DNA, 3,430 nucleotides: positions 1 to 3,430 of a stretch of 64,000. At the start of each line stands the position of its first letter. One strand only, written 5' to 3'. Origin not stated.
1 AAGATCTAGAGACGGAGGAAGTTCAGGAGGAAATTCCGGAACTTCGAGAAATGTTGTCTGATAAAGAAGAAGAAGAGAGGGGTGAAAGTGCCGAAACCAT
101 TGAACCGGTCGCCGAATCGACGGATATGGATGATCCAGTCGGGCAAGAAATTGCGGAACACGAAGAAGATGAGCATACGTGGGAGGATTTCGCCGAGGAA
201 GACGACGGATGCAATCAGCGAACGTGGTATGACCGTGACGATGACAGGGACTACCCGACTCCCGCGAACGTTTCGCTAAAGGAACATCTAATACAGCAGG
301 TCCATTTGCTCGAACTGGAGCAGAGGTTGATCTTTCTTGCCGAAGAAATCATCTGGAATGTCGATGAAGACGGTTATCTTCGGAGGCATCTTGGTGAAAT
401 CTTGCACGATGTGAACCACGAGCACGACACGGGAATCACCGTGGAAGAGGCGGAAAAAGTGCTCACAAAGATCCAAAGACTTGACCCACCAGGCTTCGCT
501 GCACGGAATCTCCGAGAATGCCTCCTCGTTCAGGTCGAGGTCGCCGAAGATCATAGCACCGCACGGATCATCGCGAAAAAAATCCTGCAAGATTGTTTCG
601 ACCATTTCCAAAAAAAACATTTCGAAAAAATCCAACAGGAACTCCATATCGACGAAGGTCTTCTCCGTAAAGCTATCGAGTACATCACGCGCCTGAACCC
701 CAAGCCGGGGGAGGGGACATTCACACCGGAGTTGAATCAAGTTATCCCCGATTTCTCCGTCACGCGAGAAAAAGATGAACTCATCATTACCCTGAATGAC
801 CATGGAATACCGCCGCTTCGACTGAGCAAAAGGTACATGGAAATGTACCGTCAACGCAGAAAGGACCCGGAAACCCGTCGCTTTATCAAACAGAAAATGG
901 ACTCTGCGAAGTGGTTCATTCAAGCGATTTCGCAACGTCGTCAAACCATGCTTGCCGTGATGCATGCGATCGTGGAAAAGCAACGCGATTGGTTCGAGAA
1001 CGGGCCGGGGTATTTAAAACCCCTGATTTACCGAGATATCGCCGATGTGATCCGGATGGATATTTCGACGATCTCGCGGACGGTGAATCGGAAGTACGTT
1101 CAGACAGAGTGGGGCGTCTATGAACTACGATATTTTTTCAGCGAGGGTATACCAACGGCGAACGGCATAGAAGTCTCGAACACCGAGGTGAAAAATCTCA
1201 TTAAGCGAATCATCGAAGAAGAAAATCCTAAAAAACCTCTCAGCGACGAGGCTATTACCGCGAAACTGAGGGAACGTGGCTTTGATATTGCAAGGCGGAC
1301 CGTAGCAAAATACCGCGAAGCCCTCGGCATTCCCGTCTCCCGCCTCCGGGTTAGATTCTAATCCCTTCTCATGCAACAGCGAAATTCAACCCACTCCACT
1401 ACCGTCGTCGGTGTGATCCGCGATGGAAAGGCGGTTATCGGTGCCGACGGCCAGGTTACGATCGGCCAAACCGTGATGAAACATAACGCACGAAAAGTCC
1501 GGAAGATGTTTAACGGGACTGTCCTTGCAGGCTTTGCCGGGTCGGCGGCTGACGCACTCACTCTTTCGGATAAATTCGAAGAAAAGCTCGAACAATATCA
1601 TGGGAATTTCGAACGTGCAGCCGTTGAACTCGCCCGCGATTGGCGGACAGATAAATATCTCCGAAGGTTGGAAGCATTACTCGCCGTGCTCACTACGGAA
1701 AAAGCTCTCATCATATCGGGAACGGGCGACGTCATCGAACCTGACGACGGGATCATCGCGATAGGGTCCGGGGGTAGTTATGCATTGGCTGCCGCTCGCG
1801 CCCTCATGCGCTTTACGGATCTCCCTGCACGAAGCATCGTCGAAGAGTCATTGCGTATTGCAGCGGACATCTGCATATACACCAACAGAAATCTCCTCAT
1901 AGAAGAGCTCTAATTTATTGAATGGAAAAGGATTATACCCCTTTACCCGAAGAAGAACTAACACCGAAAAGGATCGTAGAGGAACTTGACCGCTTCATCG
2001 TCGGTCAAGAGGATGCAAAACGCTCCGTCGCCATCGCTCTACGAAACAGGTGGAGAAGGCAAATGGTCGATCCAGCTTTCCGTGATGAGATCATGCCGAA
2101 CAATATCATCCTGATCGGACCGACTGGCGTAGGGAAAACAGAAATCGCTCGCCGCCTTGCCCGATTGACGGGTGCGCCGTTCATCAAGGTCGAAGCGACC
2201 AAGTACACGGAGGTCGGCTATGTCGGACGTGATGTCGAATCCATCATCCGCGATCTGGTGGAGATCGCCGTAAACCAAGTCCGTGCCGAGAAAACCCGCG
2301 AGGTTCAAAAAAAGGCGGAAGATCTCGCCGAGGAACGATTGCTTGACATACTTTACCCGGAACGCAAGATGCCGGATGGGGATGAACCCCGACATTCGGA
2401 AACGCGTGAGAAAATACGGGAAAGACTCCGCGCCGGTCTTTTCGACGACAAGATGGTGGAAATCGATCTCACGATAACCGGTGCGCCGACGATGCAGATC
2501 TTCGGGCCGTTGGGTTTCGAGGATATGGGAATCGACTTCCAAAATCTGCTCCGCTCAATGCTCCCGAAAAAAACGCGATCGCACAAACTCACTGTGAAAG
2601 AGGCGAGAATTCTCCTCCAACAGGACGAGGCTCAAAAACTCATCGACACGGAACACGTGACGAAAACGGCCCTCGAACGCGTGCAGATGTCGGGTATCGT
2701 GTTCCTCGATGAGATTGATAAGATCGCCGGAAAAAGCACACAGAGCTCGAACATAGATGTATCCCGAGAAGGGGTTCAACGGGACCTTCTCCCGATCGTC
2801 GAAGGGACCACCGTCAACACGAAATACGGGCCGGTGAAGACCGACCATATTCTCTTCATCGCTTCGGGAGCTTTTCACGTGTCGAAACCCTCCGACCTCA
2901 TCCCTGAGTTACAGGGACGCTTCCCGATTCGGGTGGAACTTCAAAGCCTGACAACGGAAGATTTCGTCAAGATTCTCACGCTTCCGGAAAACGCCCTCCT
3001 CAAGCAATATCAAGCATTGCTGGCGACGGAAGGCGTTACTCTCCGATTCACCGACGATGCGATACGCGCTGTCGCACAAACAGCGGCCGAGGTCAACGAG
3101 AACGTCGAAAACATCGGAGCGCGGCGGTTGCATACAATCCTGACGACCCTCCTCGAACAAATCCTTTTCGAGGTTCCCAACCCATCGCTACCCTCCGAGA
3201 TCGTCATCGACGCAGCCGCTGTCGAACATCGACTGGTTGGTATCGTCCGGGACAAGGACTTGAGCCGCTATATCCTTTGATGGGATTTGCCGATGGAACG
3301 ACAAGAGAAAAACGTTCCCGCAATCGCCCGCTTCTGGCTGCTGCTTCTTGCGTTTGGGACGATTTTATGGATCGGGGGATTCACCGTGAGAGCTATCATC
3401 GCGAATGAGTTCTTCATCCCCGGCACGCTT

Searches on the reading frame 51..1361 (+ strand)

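Call 89: search_protein_families(library=pfam, proteins=[window:51-1361:+], max_evalue=0.0001)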
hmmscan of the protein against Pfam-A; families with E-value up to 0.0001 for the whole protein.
window:51-1361:+ (436 aa): 2 families
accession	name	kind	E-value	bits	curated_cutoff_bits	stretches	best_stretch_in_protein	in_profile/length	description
PF04552.19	Sigma54_DBD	-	5.4e-57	192.5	22.8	1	277-433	2-158/160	Sigma-54, DNA binding domain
PF04963.19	Sigma54_CBD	-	5.5e-53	179.9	22.9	1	73-262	9-185/185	Sigma-54 factor, core binding domain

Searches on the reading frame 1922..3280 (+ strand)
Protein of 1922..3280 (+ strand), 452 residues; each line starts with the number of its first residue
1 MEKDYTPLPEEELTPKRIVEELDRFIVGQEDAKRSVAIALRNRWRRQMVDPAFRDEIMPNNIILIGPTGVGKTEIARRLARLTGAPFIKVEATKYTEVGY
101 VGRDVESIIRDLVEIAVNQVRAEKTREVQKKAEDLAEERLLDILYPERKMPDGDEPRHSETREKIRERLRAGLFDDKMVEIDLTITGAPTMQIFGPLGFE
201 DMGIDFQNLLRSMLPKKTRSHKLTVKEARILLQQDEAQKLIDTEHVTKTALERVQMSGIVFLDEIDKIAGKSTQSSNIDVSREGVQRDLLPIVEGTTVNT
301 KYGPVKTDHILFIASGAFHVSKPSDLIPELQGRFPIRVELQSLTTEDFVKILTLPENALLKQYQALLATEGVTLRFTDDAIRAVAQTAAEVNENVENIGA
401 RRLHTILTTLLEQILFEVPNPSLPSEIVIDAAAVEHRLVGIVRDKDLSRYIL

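Call 89: search_protein_families(library=pfam, proteins=[window:1922-3280:+], max_evalue=0.0001)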
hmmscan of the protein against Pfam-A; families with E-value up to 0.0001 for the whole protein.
window:1922-3280:+ (452 aa): 6 families
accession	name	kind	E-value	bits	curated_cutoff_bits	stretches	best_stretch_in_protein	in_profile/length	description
PF07724.20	AAA_2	-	2.1e-33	116.1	27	1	218-337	29-166/166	AAA domain (Cdc48 subfamily)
PF00004.35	AAA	-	1.6e-16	61.4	21.2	2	242-340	41-129/131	ATPase family associated with various cellular activities (AAA)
PF07728.20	AAA_5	-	1.6e-09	38.3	22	1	61-97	1-38/139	AAA domain (dynein-related subfamily)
PF13401.12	AAA_22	-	5.1e-06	27.3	27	0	61-109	7-58/130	AAA domain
PF13191.12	AAA_16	-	1.2e-05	26.3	32.6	0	57-140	24-116/167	AAA ATPase domain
PF10431.15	ClpB_D2-small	-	3.2e-05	24.3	21.9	1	343-417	1-66/81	C-terminal, D2-small domain, of ClpB protein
